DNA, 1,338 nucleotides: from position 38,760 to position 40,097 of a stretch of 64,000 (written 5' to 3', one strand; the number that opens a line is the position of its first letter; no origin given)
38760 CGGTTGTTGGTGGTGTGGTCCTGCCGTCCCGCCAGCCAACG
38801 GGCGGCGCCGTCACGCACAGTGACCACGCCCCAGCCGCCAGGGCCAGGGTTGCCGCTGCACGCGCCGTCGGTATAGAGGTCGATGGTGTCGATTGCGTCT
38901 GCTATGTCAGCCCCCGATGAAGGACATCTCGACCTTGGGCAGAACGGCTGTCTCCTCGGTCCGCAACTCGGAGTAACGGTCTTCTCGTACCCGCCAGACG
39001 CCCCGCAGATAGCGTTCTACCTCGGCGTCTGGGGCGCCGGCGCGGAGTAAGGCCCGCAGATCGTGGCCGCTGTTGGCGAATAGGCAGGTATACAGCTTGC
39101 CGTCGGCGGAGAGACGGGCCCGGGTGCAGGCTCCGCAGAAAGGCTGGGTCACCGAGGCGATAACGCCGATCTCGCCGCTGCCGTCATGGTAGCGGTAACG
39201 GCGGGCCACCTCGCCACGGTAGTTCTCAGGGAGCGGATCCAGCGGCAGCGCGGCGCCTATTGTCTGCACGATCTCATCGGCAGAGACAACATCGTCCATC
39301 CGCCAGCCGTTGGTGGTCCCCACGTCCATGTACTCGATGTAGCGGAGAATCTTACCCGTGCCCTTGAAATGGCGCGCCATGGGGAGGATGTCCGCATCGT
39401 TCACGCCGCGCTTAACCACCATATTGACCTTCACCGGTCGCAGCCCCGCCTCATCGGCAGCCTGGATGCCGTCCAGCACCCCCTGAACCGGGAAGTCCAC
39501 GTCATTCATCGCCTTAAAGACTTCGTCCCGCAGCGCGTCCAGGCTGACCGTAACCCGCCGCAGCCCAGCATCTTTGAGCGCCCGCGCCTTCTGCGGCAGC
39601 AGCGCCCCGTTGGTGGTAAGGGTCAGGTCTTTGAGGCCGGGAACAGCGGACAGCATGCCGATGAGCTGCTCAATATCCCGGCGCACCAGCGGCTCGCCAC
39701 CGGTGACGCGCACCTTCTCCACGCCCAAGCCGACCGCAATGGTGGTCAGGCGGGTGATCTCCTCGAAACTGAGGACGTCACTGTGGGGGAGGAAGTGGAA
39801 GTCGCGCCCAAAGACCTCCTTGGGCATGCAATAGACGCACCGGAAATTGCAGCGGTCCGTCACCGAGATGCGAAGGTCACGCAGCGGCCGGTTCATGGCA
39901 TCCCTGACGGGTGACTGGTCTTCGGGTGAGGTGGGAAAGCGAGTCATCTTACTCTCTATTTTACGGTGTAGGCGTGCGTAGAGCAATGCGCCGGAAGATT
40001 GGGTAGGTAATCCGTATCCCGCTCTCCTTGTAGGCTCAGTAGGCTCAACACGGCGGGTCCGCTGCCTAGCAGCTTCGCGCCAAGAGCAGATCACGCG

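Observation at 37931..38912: RNase HI-MoaC fusion whose catalytic N-terminus has no canonical start codon and abuts the moaA stop (non-canonical initiation or +1 recoding?)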

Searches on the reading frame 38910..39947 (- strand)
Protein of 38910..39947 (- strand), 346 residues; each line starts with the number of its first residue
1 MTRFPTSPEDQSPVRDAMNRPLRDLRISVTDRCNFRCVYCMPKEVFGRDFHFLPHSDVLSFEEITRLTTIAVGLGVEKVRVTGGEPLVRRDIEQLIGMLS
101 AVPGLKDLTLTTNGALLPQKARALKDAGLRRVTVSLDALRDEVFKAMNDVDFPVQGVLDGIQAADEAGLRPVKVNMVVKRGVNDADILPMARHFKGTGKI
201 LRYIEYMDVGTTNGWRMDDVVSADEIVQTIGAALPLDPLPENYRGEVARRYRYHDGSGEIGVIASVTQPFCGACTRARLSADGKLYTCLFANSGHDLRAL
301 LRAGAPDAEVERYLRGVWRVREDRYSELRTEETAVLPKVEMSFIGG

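Call 8: search_protein_families(library=pfam, proteins=[window:38910-39947:-])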
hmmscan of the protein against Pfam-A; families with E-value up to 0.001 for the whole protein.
window:38910-39947:- (346 aa): 2 families
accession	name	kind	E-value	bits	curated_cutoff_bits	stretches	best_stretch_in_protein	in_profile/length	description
PF06463.18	Mob_synth_C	-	2.2e-37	128.3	37.4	1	201-326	3-127/128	Molybdenum Cofactor Synthesis C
PF04055.27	Radical_SAM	-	1.4e-33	116.9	29.5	1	27-192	1-164/166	Radical SAM superfamily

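Call 9: search_protein_families(library=ncbifam, proteins=[window:38910-39947:-])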
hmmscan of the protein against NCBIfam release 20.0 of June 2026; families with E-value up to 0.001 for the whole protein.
window:38910-39947:- (346 aa): 51 families (the best 25 are shown)
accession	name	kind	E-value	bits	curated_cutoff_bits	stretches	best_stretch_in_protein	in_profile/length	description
TIGR02666.1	moaA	equivalog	2.8e-115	384.9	284.05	1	15-346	2-336/336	GTP 3',8-cyclase MoaA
TIGR02668.1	moaA_archaeal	equivalog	6.1e-69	232.3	325.25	1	15-325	2-302/303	GTP 3',8-cyclase MoaA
NF001199.0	PRK00164.2-1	equivalog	1.7e-64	217.9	231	1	14-323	3-303/308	GTP 3',8-cyclase MoaA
TIGR04347.1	pseudo_SAM_Halo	equivalog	8.9e-18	64.7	525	1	27-184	42-191/390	TIGR04347 family pseudo-SAM/SPASM protein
TIGR04251.1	SCM_rSAM_ScmF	equivalog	1.1e-17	64.5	400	1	21-185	2-162/353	SynChlorMet cassette radical SAM/SPASM protein ScmF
NF045702.1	rSAM_GDGT_ether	equivalog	1e-15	57.4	450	1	26-212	89-271/486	tetraether lipid synthase Tes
TIGR04466.1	rSAM_BlsE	equivalog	2.8e-15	56.6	400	1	25-179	5-148/327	cytosylglucuronate decarboxylase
TIGR04545.1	rSAM_ahbD_hemeb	equivalog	2.8e-15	56.6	500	1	28-223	5-191/339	heme b synthase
NF045646.2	rSAM_Se_TrsS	equivalog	1e-14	53.9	490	1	27-190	90-247/441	radical SAM (seleno)protein TrsS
TIGR02109.1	PQQ_syn_pqqE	equivalog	1.9e-14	53.4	381.35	1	20-181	5-157/358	pyrroloquinoline quinone biosynthesis protein PqqE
TIGR04317.1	W_rSAM_matur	equivalog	2.2e-14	53.4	380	1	22-152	3-126/349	tungsten cofactor oxidoreductase radical SAM maturase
TIGR04546.1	rSAM_ahbC_deAc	equivalog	2.7e-14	52.8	650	1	28-186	44-192/390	12,18-didecarboxysiroheme deacetylase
TIGR04055.1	rSAM_NirJ2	equivalog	1.8e-12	47.4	500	1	29-178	6-146/326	putative heme d1 biosynthesis radical SAM protein NirJ2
NF050035.1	rSAM_WgK_link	exception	2.4e-12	46.5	650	1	25-169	11-148/367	radical SAM/SPASM peptide maturase WgkB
NF038283.1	viperin_w_prok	equivalog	2.7e-12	46.5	180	1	29-204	8-189/281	viperin family antiviral radical SAM protein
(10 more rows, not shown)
